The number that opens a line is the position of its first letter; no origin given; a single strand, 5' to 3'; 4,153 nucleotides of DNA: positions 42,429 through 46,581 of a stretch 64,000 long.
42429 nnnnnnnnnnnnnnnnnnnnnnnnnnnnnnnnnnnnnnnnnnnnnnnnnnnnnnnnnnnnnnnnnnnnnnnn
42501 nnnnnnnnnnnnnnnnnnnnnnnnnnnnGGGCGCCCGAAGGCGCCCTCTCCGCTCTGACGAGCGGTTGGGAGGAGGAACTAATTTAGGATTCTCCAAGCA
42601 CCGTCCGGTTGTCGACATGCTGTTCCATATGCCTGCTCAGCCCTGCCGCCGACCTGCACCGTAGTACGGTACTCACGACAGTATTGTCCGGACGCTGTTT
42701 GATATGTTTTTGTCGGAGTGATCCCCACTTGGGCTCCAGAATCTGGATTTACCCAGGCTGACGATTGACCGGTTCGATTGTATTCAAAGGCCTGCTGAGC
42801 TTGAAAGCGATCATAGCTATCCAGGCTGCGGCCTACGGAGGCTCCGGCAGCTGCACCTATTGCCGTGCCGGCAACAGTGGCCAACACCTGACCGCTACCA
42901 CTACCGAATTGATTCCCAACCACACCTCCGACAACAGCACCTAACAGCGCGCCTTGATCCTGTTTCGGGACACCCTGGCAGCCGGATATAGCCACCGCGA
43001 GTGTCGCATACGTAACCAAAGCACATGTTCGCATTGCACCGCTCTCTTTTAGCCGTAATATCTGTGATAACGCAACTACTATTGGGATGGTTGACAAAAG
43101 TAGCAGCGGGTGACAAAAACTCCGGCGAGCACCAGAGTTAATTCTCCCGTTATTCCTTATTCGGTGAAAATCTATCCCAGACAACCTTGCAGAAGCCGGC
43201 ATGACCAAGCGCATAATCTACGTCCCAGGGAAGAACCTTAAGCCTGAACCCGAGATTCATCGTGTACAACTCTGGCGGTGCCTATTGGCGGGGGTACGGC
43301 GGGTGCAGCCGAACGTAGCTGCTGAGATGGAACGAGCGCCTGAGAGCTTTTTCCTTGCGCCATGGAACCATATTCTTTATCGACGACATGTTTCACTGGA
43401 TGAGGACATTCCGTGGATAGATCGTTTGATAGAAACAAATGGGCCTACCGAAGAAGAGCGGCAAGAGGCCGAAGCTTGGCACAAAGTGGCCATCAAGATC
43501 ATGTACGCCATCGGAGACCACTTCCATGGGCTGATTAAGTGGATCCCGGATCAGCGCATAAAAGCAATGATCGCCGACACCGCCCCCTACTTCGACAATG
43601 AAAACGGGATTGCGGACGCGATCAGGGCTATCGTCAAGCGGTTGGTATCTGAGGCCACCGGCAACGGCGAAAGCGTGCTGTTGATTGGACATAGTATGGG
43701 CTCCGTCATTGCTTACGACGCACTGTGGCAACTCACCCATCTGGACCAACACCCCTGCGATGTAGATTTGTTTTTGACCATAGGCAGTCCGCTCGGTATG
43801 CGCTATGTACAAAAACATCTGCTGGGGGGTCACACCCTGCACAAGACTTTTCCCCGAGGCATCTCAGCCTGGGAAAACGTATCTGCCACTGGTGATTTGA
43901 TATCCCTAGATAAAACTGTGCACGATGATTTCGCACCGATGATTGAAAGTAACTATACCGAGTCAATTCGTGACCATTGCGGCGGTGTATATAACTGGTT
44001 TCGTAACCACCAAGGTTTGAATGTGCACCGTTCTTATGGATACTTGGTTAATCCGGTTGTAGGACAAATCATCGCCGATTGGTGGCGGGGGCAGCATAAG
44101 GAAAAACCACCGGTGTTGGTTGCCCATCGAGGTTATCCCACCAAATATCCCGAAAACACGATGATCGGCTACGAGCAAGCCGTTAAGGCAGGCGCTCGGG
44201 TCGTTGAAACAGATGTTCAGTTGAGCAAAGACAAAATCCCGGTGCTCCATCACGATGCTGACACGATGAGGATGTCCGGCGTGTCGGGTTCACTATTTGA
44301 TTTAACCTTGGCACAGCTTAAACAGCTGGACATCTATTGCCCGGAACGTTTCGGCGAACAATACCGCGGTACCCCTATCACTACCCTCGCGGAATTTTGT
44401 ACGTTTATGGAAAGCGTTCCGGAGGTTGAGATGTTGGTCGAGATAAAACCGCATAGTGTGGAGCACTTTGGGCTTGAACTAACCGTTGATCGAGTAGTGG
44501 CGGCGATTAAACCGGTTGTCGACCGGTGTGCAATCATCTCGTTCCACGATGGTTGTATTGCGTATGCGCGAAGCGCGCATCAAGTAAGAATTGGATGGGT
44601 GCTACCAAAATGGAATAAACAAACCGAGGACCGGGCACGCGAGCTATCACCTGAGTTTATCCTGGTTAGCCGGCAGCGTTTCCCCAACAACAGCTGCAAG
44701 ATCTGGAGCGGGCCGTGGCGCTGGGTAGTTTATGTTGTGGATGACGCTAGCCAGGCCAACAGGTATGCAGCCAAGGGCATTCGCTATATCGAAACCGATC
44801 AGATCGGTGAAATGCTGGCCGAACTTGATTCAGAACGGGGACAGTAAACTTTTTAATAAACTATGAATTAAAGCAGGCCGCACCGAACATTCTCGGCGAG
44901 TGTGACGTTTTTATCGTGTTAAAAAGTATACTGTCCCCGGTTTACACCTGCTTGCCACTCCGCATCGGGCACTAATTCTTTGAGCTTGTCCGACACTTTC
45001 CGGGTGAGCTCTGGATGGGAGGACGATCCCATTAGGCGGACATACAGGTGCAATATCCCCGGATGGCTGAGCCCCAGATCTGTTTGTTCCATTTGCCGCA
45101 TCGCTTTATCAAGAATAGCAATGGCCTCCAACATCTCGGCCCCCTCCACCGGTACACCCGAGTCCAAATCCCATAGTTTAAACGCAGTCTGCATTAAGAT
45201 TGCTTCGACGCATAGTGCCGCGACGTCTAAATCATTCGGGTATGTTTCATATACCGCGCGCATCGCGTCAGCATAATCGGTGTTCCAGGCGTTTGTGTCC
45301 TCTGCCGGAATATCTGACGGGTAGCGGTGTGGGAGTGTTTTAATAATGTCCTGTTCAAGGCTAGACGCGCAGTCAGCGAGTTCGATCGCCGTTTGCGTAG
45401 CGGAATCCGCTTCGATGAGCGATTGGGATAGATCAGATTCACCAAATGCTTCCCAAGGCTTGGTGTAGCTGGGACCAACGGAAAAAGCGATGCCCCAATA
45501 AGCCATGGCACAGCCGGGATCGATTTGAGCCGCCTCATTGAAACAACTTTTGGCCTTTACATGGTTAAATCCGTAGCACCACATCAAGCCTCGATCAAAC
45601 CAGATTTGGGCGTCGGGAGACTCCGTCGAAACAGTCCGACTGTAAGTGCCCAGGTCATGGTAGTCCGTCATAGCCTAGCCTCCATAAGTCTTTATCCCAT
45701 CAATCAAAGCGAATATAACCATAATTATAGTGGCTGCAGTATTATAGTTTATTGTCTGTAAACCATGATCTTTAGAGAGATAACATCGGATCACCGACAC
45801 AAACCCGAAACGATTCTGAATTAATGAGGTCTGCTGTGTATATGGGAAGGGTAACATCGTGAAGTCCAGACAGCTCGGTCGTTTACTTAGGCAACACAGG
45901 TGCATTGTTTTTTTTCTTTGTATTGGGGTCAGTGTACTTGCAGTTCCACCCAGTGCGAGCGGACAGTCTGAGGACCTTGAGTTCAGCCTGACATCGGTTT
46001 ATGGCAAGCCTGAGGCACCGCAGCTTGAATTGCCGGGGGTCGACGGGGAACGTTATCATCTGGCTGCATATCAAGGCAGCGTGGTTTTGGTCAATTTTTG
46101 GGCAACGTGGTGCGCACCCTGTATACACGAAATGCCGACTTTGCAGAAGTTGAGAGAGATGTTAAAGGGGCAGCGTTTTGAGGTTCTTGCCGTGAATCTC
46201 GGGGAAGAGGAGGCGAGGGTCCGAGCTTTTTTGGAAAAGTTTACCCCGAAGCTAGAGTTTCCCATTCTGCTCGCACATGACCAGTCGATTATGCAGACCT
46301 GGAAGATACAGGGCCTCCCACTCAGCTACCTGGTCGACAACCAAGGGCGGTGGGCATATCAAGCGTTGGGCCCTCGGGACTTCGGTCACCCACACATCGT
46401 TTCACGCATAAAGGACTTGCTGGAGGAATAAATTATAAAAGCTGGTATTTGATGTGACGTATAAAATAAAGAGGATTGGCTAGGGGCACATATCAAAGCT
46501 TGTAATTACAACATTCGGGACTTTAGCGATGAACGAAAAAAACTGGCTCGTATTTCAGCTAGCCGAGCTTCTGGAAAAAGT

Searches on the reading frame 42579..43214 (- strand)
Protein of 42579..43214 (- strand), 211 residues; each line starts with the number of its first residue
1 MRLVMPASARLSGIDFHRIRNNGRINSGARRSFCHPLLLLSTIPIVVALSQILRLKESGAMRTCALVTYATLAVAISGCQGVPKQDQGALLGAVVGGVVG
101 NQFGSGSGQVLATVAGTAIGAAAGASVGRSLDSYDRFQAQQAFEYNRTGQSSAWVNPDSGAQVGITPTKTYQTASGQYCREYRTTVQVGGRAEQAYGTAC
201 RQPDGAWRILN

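Call 93: search_protein_families(library=pfam, proteins=[window:42579-43214:-], max_evalue=0.00001)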
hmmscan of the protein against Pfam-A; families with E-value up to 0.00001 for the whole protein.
window:42579-43214:- (211 aa): 3 families
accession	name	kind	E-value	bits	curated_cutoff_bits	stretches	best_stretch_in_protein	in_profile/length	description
PF16998.10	17kDa_Anti_2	-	3.4e-09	37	26.6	1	146-210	47-111/116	17 kDa outer membrane surface antigen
PF05433.20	Rick_17kDa_Anti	-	4.9e-09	36.4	24.2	1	88-128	2-43/43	Glycine zipper 2TM domain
PF16587.10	DUF5061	-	5.1e-06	26.6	23.6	0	143-208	16-78/82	17 kDa common-antigen outer membrane protein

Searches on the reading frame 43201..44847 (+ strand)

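Call 44: search_protein_families(library=pfam, proteins=[window:43201-44847:+], max_evalue=0.00001)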
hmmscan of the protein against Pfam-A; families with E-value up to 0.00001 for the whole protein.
window:43201-44847:+ (548 aa): 2 families
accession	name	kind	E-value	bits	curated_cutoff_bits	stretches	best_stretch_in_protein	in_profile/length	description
PF03009.23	GDPD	-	9.2e-30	105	23.6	1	309-440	1-132/244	Glycerophosphoryl diester phosphodiesterase family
PF07819.20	PGAP1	-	1.2e-06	28.9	24.3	1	136-202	71-133/233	PGAP1-like alpha/beta domain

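Call 94: search_protein_families(library=ncbifam, proteins=[window:43201-44847:+], max_evalue=0.00001)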
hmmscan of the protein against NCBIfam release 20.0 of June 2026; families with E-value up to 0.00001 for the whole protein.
window:43201-44847:+ (548 aa): 2 families
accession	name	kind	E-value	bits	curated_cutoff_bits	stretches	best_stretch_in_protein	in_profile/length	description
NF006989.0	PRK09454.1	equivalog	1.6e-24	86.6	264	1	304-540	10-246/251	glycerophosphodiester phosphodiesterase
NF053857.1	LysphglycPlipDStph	equivalog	1.5e-15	57.3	450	1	300-454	42-200/305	lysophosphatidylglycerol phospholipase D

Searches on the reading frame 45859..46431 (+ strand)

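Call 93: search_protein_families(library=pfam, proteins=[window:45859-46431:+], max_evalue=0.00001)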
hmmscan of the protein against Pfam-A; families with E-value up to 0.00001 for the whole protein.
window:45859-46431:+ (190 aa): 4 families
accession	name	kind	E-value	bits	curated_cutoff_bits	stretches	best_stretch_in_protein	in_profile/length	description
PF00578.27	AhpC-TSA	-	2.1e-20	73.3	26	1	52-164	4-120/124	AhpC/TSA family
PF08534.16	Redoxin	-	6.7e-19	68.6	26.6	1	52-173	5-136/148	Redoxin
PF13905.12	Thioredoxin_8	-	4.2e-14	53.1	27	1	73-164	1-93/94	Thioredoxin-like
PF00085.26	Thioredoxin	-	1.1e-08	35.4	23.5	1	73-132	18-76/103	Thioredoxin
